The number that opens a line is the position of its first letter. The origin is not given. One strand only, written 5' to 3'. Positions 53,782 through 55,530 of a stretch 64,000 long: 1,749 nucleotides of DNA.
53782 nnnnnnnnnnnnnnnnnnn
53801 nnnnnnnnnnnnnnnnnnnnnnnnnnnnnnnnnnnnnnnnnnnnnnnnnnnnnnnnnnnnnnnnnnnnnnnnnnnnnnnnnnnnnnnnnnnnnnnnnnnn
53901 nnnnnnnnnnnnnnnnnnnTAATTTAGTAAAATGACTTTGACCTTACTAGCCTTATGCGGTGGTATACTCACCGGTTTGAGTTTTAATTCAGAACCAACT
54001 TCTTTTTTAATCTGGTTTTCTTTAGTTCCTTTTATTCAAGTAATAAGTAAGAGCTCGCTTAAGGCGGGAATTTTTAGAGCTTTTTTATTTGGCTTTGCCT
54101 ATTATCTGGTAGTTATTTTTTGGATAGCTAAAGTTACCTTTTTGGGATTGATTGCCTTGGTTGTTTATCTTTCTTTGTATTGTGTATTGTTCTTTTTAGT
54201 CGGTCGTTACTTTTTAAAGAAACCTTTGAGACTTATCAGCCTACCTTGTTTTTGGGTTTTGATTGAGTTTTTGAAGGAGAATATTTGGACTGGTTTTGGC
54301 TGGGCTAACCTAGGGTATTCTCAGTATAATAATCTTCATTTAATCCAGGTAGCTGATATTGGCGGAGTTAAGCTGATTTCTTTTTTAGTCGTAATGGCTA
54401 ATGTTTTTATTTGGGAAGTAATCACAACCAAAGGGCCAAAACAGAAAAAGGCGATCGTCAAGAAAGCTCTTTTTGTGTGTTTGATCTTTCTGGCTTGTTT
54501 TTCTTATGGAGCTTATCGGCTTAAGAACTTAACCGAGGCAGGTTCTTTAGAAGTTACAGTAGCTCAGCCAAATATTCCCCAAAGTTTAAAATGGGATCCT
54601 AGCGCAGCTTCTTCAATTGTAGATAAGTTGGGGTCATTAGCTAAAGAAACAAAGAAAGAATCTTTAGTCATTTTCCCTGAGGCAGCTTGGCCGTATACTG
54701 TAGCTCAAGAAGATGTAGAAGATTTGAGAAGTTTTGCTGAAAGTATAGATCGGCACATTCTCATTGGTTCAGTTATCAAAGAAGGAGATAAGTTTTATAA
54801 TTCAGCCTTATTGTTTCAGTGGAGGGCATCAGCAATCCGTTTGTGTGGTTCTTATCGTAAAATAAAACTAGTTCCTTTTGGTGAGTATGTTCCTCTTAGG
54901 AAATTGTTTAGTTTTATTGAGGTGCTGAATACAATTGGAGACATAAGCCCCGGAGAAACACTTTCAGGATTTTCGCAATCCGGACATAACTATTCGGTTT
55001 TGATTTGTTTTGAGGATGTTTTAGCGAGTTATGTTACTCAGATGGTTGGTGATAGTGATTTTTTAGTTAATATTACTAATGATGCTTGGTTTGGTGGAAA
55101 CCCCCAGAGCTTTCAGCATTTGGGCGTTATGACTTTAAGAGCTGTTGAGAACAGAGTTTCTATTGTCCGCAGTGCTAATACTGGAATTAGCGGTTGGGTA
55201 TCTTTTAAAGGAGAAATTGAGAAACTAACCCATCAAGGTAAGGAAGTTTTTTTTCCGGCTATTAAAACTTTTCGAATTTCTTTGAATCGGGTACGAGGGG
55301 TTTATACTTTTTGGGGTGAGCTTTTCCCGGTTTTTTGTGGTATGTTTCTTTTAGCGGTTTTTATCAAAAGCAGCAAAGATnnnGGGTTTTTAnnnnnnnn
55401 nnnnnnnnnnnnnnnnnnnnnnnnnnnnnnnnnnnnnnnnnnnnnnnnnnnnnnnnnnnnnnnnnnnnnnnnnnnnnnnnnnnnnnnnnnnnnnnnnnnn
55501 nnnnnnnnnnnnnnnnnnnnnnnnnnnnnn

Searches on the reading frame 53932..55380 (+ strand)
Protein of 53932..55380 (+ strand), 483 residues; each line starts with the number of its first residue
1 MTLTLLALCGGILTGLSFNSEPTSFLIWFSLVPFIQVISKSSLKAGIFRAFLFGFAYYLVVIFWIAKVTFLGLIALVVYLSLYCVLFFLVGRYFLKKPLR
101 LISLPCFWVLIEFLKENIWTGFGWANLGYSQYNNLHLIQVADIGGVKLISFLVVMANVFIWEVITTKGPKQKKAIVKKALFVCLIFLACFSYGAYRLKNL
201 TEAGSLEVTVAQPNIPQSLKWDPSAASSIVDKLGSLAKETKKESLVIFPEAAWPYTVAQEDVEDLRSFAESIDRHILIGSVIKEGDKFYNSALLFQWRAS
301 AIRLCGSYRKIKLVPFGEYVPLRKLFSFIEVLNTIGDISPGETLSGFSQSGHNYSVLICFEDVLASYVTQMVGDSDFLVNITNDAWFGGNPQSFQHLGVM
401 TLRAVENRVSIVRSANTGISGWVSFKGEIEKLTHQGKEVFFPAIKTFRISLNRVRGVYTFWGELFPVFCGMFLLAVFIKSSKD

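Call 25: search_protein_families(library=ncbifam, proteins=[window:53932-55380:+], max_evalue=0.0001)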
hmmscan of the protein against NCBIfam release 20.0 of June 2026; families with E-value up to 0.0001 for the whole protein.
window:53932-55380:+ (483 aa): 2 families
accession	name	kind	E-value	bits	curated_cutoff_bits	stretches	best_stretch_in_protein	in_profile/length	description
TIGR00546.1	lnt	equivalog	8.4e-86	288.6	132.9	1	53-429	6-395/395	apolipoprotein N-acyltransferase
NF008934.0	PRK12291.1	equivalog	3e-27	96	427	1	23-417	42-403/419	apolipoprotein N-acyltransferase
